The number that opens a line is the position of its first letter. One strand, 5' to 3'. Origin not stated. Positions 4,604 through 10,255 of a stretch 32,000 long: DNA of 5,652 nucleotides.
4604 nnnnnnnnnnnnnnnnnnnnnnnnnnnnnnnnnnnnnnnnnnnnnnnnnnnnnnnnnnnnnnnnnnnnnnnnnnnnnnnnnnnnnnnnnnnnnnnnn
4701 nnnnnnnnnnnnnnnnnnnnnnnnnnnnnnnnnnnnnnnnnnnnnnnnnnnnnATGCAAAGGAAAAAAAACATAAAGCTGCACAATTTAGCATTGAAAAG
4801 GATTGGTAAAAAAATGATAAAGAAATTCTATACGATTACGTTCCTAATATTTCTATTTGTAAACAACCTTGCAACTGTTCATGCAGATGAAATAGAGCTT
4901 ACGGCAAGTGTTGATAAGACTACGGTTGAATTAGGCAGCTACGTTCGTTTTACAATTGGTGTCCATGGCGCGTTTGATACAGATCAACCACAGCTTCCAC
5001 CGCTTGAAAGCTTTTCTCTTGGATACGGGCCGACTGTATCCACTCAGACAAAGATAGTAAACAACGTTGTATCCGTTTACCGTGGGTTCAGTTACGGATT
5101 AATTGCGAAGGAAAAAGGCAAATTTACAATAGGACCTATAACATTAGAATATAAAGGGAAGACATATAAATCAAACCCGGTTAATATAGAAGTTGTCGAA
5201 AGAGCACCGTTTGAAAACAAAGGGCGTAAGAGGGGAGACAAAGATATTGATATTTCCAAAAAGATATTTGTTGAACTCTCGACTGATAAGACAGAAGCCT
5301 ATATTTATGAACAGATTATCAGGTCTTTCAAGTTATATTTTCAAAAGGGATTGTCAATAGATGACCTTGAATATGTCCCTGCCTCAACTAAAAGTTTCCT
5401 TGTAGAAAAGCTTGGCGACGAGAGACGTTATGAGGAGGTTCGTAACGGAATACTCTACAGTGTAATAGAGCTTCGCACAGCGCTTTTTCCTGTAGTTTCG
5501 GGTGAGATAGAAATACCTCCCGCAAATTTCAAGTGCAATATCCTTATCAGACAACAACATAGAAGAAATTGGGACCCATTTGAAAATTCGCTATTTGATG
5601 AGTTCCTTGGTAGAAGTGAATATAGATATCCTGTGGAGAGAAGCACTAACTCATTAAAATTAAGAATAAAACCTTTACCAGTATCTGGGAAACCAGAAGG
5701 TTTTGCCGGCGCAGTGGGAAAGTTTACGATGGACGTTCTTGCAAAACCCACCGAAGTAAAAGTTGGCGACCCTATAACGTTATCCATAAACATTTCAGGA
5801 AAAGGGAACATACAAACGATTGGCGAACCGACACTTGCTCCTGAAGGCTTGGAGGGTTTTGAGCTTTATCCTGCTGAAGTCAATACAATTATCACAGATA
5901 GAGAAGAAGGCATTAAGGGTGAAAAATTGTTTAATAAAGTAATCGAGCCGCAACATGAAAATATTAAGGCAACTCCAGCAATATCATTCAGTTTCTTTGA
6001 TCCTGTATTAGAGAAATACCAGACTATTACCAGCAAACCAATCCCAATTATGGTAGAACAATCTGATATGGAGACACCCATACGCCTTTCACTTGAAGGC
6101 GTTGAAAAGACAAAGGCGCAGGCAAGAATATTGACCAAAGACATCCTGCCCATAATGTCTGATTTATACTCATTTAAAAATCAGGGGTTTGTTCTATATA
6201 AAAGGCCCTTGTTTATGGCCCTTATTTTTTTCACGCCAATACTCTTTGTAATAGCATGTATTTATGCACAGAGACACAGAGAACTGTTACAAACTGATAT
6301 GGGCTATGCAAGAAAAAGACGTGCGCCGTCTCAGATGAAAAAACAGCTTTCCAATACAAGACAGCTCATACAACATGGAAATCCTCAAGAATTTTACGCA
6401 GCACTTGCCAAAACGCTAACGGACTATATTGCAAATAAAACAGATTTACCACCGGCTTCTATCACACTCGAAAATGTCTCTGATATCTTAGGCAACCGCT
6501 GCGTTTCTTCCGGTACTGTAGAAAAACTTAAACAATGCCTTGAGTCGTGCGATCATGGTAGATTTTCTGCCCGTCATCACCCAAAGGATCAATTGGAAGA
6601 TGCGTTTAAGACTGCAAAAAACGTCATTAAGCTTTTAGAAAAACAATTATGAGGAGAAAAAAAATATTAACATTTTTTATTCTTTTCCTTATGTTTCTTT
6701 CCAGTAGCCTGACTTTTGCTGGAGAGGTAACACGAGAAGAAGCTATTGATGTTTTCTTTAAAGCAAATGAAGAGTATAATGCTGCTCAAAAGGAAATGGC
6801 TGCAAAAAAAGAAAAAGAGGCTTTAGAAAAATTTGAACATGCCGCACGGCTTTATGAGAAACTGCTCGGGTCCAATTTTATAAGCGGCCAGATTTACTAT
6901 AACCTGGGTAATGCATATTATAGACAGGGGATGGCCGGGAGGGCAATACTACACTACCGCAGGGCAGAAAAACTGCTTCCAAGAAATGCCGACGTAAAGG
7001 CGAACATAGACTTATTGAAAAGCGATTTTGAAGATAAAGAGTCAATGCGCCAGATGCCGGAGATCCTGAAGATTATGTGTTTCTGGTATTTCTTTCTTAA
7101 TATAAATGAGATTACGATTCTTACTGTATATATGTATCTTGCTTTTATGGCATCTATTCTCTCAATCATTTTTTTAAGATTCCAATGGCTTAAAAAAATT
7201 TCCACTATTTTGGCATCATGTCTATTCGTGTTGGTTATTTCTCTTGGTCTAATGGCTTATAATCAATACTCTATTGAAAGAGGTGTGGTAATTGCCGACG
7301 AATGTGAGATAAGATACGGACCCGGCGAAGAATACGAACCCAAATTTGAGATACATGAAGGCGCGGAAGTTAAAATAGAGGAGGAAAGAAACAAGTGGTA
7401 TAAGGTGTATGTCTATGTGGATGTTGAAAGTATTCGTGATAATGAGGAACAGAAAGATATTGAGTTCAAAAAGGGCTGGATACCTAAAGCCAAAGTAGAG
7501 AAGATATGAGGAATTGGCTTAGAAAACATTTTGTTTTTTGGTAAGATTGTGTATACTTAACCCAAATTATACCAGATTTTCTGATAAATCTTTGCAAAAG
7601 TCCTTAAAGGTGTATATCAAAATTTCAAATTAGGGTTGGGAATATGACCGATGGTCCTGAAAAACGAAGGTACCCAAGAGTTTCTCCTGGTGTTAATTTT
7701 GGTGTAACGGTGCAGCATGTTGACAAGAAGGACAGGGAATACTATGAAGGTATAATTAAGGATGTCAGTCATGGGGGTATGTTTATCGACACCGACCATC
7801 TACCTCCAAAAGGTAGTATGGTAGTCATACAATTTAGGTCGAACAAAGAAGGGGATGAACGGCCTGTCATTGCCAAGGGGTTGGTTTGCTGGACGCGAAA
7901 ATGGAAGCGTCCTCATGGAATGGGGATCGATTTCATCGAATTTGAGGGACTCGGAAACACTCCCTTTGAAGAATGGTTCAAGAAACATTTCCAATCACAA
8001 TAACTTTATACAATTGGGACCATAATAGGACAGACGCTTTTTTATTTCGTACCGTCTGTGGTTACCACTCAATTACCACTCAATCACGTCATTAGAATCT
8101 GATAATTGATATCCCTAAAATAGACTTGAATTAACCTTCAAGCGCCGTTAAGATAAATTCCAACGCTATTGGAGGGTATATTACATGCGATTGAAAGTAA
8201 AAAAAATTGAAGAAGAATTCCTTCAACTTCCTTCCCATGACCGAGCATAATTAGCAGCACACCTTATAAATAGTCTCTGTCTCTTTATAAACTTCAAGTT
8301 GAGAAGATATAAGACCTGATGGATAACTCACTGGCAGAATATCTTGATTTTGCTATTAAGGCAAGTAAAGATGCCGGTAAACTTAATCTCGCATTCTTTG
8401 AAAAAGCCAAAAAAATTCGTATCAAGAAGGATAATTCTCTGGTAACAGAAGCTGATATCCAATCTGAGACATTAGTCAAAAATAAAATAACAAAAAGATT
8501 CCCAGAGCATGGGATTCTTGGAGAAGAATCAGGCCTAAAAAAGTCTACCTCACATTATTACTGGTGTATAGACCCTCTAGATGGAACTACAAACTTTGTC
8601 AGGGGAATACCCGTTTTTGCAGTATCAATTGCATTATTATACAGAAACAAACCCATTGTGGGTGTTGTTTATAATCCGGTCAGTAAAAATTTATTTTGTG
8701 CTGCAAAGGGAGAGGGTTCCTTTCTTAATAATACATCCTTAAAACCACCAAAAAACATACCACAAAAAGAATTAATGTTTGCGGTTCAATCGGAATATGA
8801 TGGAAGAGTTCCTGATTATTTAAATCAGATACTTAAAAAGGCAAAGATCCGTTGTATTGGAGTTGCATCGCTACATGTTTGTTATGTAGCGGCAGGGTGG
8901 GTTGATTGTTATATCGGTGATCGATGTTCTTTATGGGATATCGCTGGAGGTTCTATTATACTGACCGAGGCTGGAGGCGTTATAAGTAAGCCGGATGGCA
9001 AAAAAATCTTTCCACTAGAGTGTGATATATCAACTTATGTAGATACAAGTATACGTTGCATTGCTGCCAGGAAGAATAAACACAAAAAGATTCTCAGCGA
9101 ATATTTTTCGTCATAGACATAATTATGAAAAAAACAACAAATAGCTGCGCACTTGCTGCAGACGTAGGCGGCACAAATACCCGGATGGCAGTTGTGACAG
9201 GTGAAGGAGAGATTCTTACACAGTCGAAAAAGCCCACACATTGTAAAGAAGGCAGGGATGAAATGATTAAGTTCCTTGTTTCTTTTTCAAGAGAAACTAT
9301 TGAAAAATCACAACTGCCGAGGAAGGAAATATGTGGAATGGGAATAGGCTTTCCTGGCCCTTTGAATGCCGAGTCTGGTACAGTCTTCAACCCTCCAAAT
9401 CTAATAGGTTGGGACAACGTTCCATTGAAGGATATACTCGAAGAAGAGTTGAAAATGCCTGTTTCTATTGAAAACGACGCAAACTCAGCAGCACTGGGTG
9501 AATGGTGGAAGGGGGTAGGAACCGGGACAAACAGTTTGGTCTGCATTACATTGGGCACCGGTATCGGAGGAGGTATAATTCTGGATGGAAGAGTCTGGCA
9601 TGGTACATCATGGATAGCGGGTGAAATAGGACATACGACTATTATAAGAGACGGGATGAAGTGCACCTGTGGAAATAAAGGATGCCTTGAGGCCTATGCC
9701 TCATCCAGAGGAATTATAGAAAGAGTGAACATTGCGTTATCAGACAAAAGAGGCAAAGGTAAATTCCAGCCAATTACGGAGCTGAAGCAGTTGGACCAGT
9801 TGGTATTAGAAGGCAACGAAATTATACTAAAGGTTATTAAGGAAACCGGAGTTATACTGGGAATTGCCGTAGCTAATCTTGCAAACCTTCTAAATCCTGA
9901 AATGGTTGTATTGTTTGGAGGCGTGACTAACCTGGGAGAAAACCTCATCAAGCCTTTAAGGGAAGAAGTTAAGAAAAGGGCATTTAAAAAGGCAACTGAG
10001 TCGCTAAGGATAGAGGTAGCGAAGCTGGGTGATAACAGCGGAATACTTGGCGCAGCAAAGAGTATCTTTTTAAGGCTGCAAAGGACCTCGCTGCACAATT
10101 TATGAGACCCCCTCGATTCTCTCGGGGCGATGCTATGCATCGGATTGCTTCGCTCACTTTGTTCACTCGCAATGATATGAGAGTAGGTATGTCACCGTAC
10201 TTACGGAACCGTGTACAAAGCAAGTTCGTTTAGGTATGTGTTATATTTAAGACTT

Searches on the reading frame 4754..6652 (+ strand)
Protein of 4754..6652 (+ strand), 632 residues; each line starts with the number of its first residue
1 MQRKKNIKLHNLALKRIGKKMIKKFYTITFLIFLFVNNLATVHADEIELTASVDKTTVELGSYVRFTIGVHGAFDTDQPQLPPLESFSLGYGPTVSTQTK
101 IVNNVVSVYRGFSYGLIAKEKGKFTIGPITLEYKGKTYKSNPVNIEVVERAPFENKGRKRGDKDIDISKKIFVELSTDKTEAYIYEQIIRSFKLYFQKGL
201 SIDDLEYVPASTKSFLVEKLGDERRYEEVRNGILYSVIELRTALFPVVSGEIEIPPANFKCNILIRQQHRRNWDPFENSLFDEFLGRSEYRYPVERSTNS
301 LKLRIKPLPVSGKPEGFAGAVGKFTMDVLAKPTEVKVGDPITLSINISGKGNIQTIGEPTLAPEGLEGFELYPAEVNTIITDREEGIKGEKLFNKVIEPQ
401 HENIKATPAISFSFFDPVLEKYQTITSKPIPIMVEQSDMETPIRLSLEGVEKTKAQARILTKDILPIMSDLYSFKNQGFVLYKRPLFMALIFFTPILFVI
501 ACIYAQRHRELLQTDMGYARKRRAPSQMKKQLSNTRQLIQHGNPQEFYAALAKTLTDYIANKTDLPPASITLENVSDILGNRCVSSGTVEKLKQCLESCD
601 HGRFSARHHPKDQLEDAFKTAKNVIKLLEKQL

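Call 12: search_protein_families(library=pfam, proteins=[window:4754-6652:+], max_evalue=0.001)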
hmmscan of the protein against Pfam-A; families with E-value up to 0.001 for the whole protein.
window:4754-6652:+ (632 aa): 1 family
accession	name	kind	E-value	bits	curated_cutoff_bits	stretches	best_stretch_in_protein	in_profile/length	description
PF13584.12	BatD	-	1.5e-30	106.1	24.1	2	51-147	1-92/92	BatD DUF11 like domain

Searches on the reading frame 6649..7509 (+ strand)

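Call 12: search_protein_families(library=pfam, proteins=[window:6649-7509:+], max_evalue=0.001)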
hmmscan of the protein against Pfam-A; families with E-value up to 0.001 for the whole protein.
window:6649-7509:+ (286 aa): 6 families
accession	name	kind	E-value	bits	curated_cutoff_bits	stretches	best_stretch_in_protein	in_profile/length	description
PF13424.12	TPR_12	-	4.7e-07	30.3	30.1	1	50-110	14-75/77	Tetratricopeptide repeat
PF07719.23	TPR_2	-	1.4e-06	28.4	27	1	82-113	3-34/34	Tetratricopeptide repeat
PF00515.34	TPR_1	-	5.4e-06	26.4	27.8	1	82-113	3-34/34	Tetratricopeptide repeat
PF13432.12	TPR_16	-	1.8e-05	25.5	32.7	1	58-113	9-64/65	Tetratricopeptide repeat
PF13414.12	TPR_11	-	6.2e-05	23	26.8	0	82-94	30-42/42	TPR repeat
PF08239.17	SH3_3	-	0.00064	20.3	27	0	221-279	5-49/54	Bacterial SH3 domain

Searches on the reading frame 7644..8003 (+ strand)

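Call 12: search_protein_families(library=pfam, proteins=[window:7644-8003:+], max_evalue=0.001)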
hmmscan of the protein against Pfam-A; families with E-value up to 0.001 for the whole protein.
window:7644-8003:+ (119 aa): 1 family
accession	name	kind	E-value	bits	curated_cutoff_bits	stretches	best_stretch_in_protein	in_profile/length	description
PF07238.19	PilZ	-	7.4e-13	49.2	22.5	1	6-99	1-87/102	PilZ domain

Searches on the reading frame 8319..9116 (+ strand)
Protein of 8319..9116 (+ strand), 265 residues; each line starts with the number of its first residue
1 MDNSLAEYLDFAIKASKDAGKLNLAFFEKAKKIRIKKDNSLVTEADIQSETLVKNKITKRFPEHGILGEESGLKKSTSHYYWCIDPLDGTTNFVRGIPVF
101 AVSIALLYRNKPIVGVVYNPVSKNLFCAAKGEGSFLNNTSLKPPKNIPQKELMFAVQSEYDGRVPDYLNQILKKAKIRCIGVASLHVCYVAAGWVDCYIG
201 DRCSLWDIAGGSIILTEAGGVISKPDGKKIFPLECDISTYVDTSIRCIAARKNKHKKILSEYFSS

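Call 12: search_protein_families(library=pfam, proteins=[window:8319-9116:+], max_evalue=0.001)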
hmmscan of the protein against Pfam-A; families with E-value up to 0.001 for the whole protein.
window:8319-9116:+ (265 aa): 1 family
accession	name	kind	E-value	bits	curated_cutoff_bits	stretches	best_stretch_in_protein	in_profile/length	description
PF00459.30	Inositol_P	-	1.3e-61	209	27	1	6-259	3-263/271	Inositol monophosphatase family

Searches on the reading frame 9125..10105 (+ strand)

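Call 12: search_protein_families(library=pfam, proteins=[window:9125-10105:+], max_evalue=0.001)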
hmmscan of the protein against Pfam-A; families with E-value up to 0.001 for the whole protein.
window:9125-10105:+ (326 aa): 3 families
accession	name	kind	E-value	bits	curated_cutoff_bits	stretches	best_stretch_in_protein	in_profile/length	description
PF00480.26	ROK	-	4.6e-73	246.7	22.9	1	11-311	3-288/294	ROK family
PF01869.26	BcrAD_BadFG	-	0.00041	20.4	31.5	0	13-78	4-71/271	BadF/BadG/BcrA/BcrD ATPase family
PF02685.22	Glucokinase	-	0.00072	19.1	22.1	0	10-89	1-74/314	Glucokinase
